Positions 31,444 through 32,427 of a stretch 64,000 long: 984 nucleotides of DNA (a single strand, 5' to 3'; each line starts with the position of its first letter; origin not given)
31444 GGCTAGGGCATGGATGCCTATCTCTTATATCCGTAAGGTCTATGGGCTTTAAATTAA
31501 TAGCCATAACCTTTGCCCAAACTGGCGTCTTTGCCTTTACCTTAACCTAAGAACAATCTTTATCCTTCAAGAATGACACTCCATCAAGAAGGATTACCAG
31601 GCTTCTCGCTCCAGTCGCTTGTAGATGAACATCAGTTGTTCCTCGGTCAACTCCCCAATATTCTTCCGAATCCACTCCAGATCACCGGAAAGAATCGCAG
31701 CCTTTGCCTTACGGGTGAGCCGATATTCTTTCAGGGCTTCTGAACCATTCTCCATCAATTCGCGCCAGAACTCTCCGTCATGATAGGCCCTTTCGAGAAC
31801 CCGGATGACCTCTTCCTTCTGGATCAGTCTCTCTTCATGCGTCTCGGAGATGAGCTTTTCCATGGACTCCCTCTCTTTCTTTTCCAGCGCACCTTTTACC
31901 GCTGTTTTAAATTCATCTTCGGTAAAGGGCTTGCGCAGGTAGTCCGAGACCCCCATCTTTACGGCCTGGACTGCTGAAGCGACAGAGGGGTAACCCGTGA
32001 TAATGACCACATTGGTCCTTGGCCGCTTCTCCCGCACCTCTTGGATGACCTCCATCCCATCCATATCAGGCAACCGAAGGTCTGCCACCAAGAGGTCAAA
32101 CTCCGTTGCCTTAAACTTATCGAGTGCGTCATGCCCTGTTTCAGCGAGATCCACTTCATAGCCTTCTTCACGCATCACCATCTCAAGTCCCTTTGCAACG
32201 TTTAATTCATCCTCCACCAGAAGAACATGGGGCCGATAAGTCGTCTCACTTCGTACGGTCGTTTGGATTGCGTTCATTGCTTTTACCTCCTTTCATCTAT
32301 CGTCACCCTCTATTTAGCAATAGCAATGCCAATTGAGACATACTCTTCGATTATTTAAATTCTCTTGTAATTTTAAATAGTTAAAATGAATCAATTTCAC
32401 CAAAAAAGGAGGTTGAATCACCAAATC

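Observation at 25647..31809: The same uncharacterised ~70-aa helical domain caps both the Cys-FDH and the co-encoded response regulator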

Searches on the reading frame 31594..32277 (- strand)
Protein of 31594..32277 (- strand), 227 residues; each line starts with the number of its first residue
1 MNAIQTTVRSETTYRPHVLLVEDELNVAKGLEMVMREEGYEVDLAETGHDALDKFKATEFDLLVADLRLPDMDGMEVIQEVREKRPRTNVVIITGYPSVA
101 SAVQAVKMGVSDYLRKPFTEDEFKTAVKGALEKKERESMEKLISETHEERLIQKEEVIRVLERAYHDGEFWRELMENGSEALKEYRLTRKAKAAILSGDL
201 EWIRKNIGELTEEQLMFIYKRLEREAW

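Call 8: search_protein_families(library=pfam, proteins=[window:31594-32277:-], max_evalue=1)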
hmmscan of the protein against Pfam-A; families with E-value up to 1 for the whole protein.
window:31594-32277:- (227 aa): 5 families
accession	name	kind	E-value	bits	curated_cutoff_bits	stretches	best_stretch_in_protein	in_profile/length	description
PF00072.30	Response_reg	-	7.6e-29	100.6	30.2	1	18-128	1-111/111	Response regulator receiver domain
PF23198.2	PDE8A_N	-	2.3e-05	24.8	29.6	1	17-94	11-90/147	PDE8A-like, N-terminal domain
PF02979.21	NHase_alpha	-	0.084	12.7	27.2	1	137-190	23-74/184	Nitrile hydratase, alpha chain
PF12344.14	UvrB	-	0.3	11.4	27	1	137-155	8-26/43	Ultra-violet resistance protein B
PF25399.1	DeaD_dimer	-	0.45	11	23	0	122-150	13-41/67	RNA helicase DeaD dimerization domain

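Call 9: search_protein_families(library=ncbifam, proteins=[window:31594-32277:-], max_evalue=1)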
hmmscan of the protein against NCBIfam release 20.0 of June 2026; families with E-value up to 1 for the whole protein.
window:31594-32277:- (227 aa): 110 families (the best 25 are shown)
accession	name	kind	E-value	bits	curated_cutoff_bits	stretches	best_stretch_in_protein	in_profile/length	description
NF053512.1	nitric_RR_NosR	exception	9e-30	104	400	1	18-150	1-134/422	response regulator c-di-GMP phosphodiesterase, NosR family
NF006900.1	PRK09390.1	equivalog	1.7e-27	96.3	255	1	15-153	4-142/203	response regulator FixJ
NF008469.0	PRK11361.1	equivalog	3.4e-27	95.2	714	1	17-147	6-133/461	acetoacetate metabolism transcriptional regulator AtoC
NF045991.1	RespRegCtrARhodob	equivalog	1.2e-25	90.6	350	1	18-133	3-118/224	response regulator transcription factor CtrA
NF041946.1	LuxO_transreg_Vib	equivalog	1.6e-25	89.8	800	1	20-147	1-128/463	quorum-sensing sigma-54 dependent transcriptional regulator LuxO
NF011695.0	PRK15115.1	equivalog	1.8e-25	89.6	763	1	16-165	7-152/445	two-component system response regulator GlrR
NF033791.1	ActR_PrrA_rreg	equivalog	2e-25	89.8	250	1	18-143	4-128/173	ActR/PrrA/RegA family redox response regulator transcription factor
NF007689.0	PRK10365.1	equivalog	4e-24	85.2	760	1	17-140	7-130/441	sigma-54-dependent response regulator transcription factor ZraR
TIGR01387.1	cztR_silR_copR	subfamily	3.2e-23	82.5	279.2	1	18-142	1-125/218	heavy metal response regulator transcription factor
NF007928.2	PRK10643.1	equivalog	3.6e-23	82.4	330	1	18-145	3-130/216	two-component system response regulator PmrA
NF051870.1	NAssimRespRegNtrX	equivalog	7.5e-23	81.1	600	1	17-162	3-152/452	nitrogen assimilation response regulator NtrX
NF040534.1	resp_reg_YycF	equivalog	8.1e-23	80.9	340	1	18-148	3-132/231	response regulator YycF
NF045944.1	ResRegRpaBCyano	equivalog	1.2e-22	80.5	330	1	19-153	1-132/229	response regulator transcription factor RpaB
TIGR01818.1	ntrC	equivalog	2.5e-22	79.3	558.6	1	18-145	1-128/463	nitrogen regulation protein NR(I)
NF040689.1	MtrAB_MtrA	equivalog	8e-22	77.7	300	1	18-142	1-124/219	MtrAB system response regulator MtrA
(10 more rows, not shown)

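Call 17: find_homologous_proteins(query=window:31597-32277:-, max_evalue=1e-20)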
Query window:31597-32277:- (227 aa): 1692 proteins with E <= 1e-20 among 2154 candidates; the best 120 are listed.
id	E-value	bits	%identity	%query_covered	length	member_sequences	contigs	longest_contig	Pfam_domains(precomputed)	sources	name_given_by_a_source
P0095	1.6e-140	483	100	100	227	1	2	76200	PF23198.2,PF00072.31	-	-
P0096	1.1e-135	468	95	100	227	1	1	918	PF00072.31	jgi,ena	-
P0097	1.8e-131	454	63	100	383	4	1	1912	PF23198.2,PF00072.31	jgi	jgi:DNA-binding NtrC family response regulator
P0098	5.8e-130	449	91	100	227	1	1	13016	PF23198.2,PF00072.31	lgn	-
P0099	2.1e-128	444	91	100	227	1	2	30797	PF23198.2,PF00072.31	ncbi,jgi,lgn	jgi:DNA-binding response OmpR family regulator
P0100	9.6e-125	432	60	100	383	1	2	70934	PF23198.2,PF00072.31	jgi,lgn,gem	-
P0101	7.8e-124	429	59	99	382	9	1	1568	PF23198.2,PF00072.31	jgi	jgi:DNA-binding NtrC family response regulator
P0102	1.8e-123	428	60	99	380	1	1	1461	PF23198.2,PF00072.31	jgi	-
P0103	3.9e-123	427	87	100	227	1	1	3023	PF23198.2,PF00072.31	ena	-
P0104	4.9e-123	426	88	100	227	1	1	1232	PF23198.2,PF00072.31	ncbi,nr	ncbi:MAG: response regulator [Deltaproteobacteria bacterium]|nr:response regulator [Deltaproteobacte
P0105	6.3e-123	426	88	100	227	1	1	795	PF23198.2,PF00072.31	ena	-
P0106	1.4e-122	425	87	100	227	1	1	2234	PF23198.2,PF00072.31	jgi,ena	-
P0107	1.8e-122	424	86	100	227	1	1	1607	PF23198.2,PF00072.31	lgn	-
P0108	2.0e-122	424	87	100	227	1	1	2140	PF23198.2,PF00072.31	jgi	-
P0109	2.0e-122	424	58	100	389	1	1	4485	PF23198.2,PF00072.31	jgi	jgi:DNA-binding NtrC family response regulator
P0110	3.2e-122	424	87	100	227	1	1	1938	PF23198.2,PF00072.31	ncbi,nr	ncbi:MAG: response regulator [Deltaproteobacteria bacterium]|nr:response regulator [Deltaproteobacte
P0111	4.5e-122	423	87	100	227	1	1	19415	PF23198.2,PF00072.31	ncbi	-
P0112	5.4e-122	423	57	99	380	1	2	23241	PF23198.2,PF00072.31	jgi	-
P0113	5.5e-122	423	87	100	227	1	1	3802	PF23198.2,PF00072.31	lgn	-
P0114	5.6e-122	423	86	100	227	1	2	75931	PF23198.2,PF00072.31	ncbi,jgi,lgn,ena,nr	ncbi:MAG: response regulator [Deltaproteobacteria bacterium]|nr:response regulator [Deltaproteobacte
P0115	6.6e-122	423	86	100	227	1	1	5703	PF23198.2,PF00072.31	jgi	-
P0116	6.8e-122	423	87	100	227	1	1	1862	PF23198.2,PF00072.31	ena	-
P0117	8.7e-122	422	86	100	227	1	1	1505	PF23198.2,PF00072.31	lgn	-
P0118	9.9e-122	422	86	100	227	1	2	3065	PF23198.2,PF00072.31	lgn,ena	-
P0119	1.2e-121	422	86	100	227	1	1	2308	PF23198.2,PF00072.31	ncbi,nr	ncbi:MAG: response regulator [Deltaproteobacteria bacterium]|nr:response regulator [Deltaproteobacte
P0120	1.3e-121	422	86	100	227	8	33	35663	PF00072.31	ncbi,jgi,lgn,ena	ncbi:MAG: response regulator [Syntrophaceae bacterium CG2_30_49_12]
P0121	1.4e-121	422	61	96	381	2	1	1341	PF23198.2,PF00072.31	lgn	-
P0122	1.5e-121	421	86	100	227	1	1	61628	PF23198.2,PF00072.31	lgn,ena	-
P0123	1.8e-121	421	86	100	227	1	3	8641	PF23198.2,PF00072.31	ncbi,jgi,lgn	jgi:DNA-binding response OmpR family regulator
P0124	2.0e-121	421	86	100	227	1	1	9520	PF23198.2,PF00072.31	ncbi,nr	ncbi:MAG: response regulator [Thermodesulfobacteriota bacterium]|nr:response regulator [Thermodesulf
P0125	2.2e-121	421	85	100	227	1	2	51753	PF23198.2,PF00072.31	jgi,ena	-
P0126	2.2e-121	421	86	100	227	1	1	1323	PF23198.2,PF00072.31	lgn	-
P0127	2.7e-121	421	60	96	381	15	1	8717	PF23198.2,PF00072.31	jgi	jgi:DNA-binding NtrC family response regulator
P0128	3.4e-121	420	86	100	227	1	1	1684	PF23198.2,PF00072.31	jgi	-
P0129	4.2e-121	420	85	100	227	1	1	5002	PF23198.2,PF00072.31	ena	-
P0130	4.2e-121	420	86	100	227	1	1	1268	PF23198.2,PF00072.31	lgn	-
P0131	5.0e-121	420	57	100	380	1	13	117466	PF23198.2,PF00072.31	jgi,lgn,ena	-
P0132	5.2e-121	420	85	100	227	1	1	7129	PF23198.2,PF00072.31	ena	-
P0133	5.3e-121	420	86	100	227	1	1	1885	PF23198.2,PF00072.31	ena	-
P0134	7.5e-121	419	59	94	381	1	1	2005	PF23198.2,PF00072.31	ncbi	-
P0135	7.6e-121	419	85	100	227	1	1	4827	PF23198.2,PF00072.31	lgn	-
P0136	8.6e-121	419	85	100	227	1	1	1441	PF23198.2,PF00072.31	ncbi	-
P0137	9.2e-121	419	85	100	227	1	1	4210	PF23198.2,PF00072.31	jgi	-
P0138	9.6e-121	419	85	100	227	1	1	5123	PF23198.2,PF00072.31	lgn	-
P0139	1.3e-120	418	56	99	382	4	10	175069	PF23198.2,PF00072.31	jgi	jgi:DNA-binding NtrC family response regulator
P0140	1.8e-120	418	85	100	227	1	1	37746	PF23198.2,PF00072.31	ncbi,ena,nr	ncbi:MAG: histidine kinase [Deltaproteobacteria bacterium RBG_16_49_23]|nr:MAG: histidine kinase [De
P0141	2.8e-120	417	85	100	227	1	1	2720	PF23198.2,PF00072.31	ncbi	-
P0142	3.0e-120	417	58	96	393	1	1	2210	PF23198.2,PF00072.31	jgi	jgi:DNA-binding NtrC family response regulator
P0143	3.1e-120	417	58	96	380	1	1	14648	PF23198.2,PF00072.31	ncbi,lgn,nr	ncbi:MAG: response regulator [Deltaproteobacteria bacterium]|nr:response regulator [Deltaproteobacte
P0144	5.7e-120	416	85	100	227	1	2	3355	PF23198.2,PF00072.31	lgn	-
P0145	6.7e-120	416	58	96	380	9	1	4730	PF23198.2,PF00072.31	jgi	-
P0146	7.5e-120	416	58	96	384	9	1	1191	PF23198.2,PF00072.31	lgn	-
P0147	8.4e-120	416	57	99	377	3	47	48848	PF23198.2,PF00072.31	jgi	jgi:DNA-binding NtrC family response regulator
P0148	1.4e-119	415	57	96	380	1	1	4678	PF23198.2,PF00072.31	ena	-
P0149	1.5e-119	415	85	100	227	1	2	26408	PF23198.2,PF00072.31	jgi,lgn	jgi:DNA-binding NtrC family response regulator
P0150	1.7e-119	415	84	100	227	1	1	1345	PF23198.2,PF00072.31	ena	-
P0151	2.4e-119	414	58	96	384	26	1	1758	PF23198.2,PF00072.31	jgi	-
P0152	3.0e-119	414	85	100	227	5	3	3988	PF23198.2,PF00072.31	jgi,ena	-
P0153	3.1e-119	414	59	94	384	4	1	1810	PF23198.2,PF00072.31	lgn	-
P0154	6.6e-119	413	86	100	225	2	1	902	PF23198.2,PF00072.31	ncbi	-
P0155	7.8e-119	413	57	99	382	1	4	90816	PF23198.2,PF00072.31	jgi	jgi:DNA-binding NtrC family response regulator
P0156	8.0e-119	413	60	94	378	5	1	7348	PF23198.2,PF00072.31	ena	-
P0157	8.2e-119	412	56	96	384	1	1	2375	PF23198.2,PF00072.31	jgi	jgi:DNA-binding NtrC family response regulator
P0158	1.3e-118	412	85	100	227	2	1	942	PF23198.2,PF00072.31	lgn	-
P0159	1.3e-118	412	59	94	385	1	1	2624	PF23198.2,PF00072.31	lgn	-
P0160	1.4e-118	412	56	96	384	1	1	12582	PF23198.2,PF00072.31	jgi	-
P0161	2.5e-118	411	59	94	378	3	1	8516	PF23198.2,PF00072.31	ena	-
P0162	2.8e-118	411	58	97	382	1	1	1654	PF23198.2,PF00072.31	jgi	jgi:DNA-binding NtrC family response regulator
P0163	3.2e-118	411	57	99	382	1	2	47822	PF23198.2,PF00072.31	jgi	jgi:DNA-binding NtrC family response regulator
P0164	4.5e-118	410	57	96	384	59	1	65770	PF23198.2,PF00072.31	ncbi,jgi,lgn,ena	-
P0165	4.6e-118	410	60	94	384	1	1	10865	PF23198.2,PF00072.31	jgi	jgi:DNA-binding NtrC family response regulator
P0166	9.3e-118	409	55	96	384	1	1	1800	PF23198.2,PF00072.31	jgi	jgi:DNA-binding NtrC family response regulator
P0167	2.1e-117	408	84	100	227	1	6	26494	PF23198.2,PF00072.31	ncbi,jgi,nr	ncbi:MAG: response regulator [Deltaproteobacteria bacterium]|nr:response regulator [Deltaproteobacte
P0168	2.3e-117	408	84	100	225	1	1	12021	PF23198.2,PF00072.31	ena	-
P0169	2.3e-117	408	83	100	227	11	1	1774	PF23198.2,PF00072.31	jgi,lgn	-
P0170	2.8e-117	407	83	100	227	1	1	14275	PF23198.2,PF00072.31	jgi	-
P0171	3.1e-117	407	84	100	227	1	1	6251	PF23198.2,PF00072.31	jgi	-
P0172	3.7e-117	407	56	96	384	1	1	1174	PF23198.2,PF00072.31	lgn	-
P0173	6.1e-117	406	55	96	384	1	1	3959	PF23198.2,PF00072.31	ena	-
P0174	6.9e-117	406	61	94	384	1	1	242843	PF23198.2,PF00072.31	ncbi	ncbi:MAG: response regulator [Thermodesulfobacteriota bacterium]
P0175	7.5e-117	406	60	96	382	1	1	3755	PF23198.2,PF00072.31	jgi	jgi:DNA-binding NtrC family response regulator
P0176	1.1e-116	406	85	100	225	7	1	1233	PF00072.31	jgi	-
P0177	2.7e-116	404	56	96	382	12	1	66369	PF23198.2,PF00072.31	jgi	jgi:DNA-binding NtrC family response regulator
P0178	7.5e-116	403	82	100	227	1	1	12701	PF23198.2,PF00072.31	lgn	-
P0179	1.3e-115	402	83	100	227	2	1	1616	PF00072.31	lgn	-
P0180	5.6e-115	400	82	100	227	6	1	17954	PF23198.2,PF00072.31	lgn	-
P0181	5.9e-115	400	81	100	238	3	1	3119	PF00072.31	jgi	-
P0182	9.5e-115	399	82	100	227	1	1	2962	PF23198.2,PF00072.31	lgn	-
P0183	1.7e-114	398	81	100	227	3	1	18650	PF23198.2,PF00072.31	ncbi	-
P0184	3.2e-114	397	81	100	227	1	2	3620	PF00072.31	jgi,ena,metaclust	metaclust:\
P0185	5.0e-114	397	81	100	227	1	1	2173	PF00072.31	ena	-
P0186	5.0e-114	397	83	100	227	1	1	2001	PF23198.2,PF00072.31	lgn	-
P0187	8.5e-114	396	87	95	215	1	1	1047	PF23198.2,PF00072.31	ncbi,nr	ncbi:MAG: response regulator, partial [Deltaproteobacteria bacterium]|nr:response regulator [Deltapr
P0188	1.5e-113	395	58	94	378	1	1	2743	PF23198.2,PF00072.31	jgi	-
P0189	1.5e-113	395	80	100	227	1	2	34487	PF00072.31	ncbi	-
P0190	1.8e-113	395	80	100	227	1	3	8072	PF00072.31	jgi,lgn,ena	-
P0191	3.8e-113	394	81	100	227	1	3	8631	PF23198.2,PF00072.31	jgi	-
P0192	7.4e-113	393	81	100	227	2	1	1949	PF00072.31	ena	-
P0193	1.8e-112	392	81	100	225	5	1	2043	PF23198.2,PF00072.31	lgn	-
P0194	3.5e-111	388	87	91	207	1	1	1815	PF00072.31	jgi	jgi:DNA-binding NtrC family response regulator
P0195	8.9e-111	386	87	91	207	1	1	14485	PF23198.2,PF00072.31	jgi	jgi:DNA-binding NtrC family response regulator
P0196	3.8e-110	384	80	100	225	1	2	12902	PF00072.31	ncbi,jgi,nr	ncbi:MAG: response regulator [Deltaproteobacteria bacterium]|nr:response regulator [Deltaproteobacte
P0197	5.0e-110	384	80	100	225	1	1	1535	PF00072.31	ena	-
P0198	7.3e-110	383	86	91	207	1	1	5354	PF00072.31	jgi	-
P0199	1.1e-109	383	86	91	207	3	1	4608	PF23198.2,PF00072.31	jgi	jgi:DNA-binding NtrC family response regulator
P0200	2.4e-109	382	79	100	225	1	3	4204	PF00072.31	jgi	jgi:DNA-binding NtrC family response regulator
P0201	3.6e-109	381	56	93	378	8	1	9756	PF23198.2,PF00072.31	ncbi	-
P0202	5.0e-109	381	78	100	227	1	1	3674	PF23198.2,PF00072.31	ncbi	-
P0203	6.5e-109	380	78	100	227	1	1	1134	PF00072.31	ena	-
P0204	6.1e-108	377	81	100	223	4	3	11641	PF00072.31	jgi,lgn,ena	-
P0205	8.1e-108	377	77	100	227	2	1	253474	PF23198.2,PF00072.31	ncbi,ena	-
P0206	3.1e-107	375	77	100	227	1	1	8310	PF23198.2,PF00072.31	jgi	jgi:DNA-binding NtrC family response regulator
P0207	4.5e-107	374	77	100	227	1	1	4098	PF00072.31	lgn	-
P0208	1.1e-106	373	78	100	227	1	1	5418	PF00072.31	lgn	-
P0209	1.4e-106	373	77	100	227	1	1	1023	PF23198.2,PF00072.31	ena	-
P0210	2.4e-106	372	76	100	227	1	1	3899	PF23198.2,PF00072.31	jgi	-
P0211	3.3e-106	371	76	100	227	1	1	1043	PF23198.2,PF00072.31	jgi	jgi:DNA-binding NtrC family response regulator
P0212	3.9e-106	371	75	100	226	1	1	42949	PF23198.2,PF00072.31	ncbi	-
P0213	8.2e-106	370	76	100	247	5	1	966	PF23198.2,PF00072.31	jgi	jgi:DNA-binding response OmpR family regulator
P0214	8.3e-106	370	76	100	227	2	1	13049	PF23198.2,PF00072.31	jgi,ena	-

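Call 20: find_encoding_contigs(protein=P0205, flank=10000, max_places=3)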
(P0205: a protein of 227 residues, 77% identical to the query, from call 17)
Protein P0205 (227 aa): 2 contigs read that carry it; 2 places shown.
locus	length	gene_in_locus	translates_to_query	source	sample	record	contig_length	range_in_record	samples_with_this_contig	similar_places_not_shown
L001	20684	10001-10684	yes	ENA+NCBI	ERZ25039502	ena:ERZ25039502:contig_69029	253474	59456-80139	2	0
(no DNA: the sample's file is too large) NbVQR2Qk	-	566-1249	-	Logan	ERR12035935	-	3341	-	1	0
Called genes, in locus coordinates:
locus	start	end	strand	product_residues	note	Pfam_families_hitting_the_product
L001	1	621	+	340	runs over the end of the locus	PF10609:ParA (faint), PF02374:ArsA_ATPase (weak), PF06564:CBP_BcsQ, PF13614:AAA_31, PF01656:CbiA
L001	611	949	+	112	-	-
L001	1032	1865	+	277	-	-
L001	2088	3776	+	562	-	PF02310:B12-binding, PF01740:STAS (faint), PF04055:Radical_SAM, PF13282:DUF4070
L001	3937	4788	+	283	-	PF00175:NAD_binding_1 (weak), PF10418:DHODB_Fe-S_bind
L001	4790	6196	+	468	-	PF14691:Fer4_20, PF01262:AlaDh_PNT_C (faint), PF07992:Pyr_redox_2, PF13241:NAD_binding_7 (faint), PF13738:Pyr_redox_3 (faint), PF00070:Pyr_redox (faint), PF01266:DAO (faint), PF13450:NAD_binding_8 (weak)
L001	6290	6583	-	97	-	-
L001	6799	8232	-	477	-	PF00072:Response_reg, PF02954:HTH_8 (faint), PF00158:Sigma54_activat, PF14532:Sigma54_activ_2, PF00004:AAA (weak), PF07728:AAA_5, PF25601:AAA_lid_14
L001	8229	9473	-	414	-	PF01590:GAF (weak), PF13185:GAF_2, PF00512:HisKA, PF02518:HATPase_c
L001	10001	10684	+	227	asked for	PF23198:PDE8A_N (faint), PF00072:Response_reg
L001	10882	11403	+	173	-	PF01257:2Fe-2S_thioredx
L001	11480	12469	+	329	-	PF01512:Complex1_51K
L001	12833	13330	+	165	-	PF12838:Fer4_7 (faint), PF10589:NADH_4Fe-4S, PF12797:Fer4_2 (weak), PF13237:Fer4_10, PF00037:Fer4, PF12837:Fer4_6 (weak), PF14697:Fer4_21 (weak), PF13187:Fer4_9 (weak)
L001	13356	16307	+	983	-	PF13510:Fer2_4, PF10588:NADH-G_4Fe-4S_3, PF12838:Fer4_7 (weak), PF14697:Fer4_21 (weak), PF22117:Fer4_Nqo3, PF04879:Molybdop_Fe4S4, PF00384:Molybdopterin, PF01568:Molydop_binding, +1 more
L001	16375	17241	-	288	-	PF01261:AP_endonuc_2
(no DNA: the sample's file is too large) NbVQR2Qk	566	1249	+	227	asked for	PF23198:PDE8A_N (faint), PF00072:Response_reg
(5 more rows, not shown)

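Call 21: find_encoding_contigs(protein=P0174, flank=10000, max_places=3)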
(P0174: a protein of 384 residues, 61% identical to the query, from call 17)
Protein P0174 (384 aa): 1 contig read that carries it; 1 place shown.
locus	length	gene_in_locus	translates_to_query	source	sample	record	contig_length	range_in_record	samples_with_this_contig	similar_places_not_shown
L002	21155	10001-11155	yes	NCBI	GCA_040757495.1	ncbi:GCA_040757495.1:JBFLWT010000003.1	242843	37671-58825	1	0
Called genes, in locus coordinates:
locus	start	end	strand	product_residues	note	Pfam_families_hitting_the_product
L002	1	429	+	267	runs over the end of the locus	PF04060:FeS, PF12654:DUF3786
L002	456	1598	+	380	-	PF17746:SfsA_N, PF03749:SfsA, PF01986:DUF123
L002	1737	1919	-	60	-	PF07589:PEP_exosort_dom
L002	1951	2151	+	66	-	-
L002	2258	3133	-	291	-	PF01256:Carb_kinase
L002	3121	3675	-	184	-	PF11823:Se_S_carrier, PF26554:DUF8182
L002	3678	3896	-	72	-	PF01206:TusA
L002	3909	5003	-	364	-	PF04143:Sulf_transp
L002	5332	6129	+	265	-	PF02673:BacA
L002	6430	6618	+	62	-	PF10133:CooT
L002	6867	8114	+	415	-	PF13185:GAF_2, PF01590:GAF, PF13492:GAF_3 (weak), PF00512:HisKA, PF02518:HATPase_c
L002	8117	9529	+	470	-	PF00072:Response_reg, PF00158:Sigma54_activat, PF14532:Sigma54_activ_2, PF00004:AAA (weak), PF07728:AAA_5, PF25601:AAA_lid_14, PF02954:HTH_8 (weak)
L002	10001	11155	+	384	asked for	PF23198:PDE8A_N (faint), PF00072:Response_reg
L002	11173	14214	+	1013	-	-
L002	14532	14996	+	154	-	-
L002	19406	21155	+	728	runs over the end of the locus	PF00989:PAS, PF08448:PAS_4, PF13188:PAS_8, PF13426:PAS_9 (weak), PF02518:HATPase_c, PF00072:Response_reg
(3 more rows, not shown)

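Call 68: predict_structure(alignment_id=A5)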
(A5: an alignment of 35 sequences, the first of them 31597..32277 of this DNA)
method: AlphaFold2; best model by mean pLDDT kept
length: 227 residues; sequences in the alignment: 35
mean_pLDDT: 77.7   pTM: 0.54
mean pLDDT of the five models: 77.7, 77.6, 75.7, 71.1, 64.9
residues with pLDDT >= 90: 48; 70-90: 124; 50-70: 30; < 50: 25
segments of 3 or more residues with pLDDT < 50: 1-12, 135-145
pLDDT, mean of each block of 10 residues (from residue 1): 35 78 91 93 94 90 89 86 82 67 61 79 86 51 54 88 88 84 87 83 82 76 57
secondary structure, 60 per line:
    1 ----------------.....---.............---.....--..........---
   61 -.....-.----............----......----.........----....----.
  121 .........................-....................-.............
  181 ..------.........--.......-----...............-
elements in order: E17-21 H25-37 E41-45 H48-57 E62-66 H74-84 E89-94 H99-107 E112-115 H120-145 H147-166 H168-182 H189-197 H200-206 H212-226
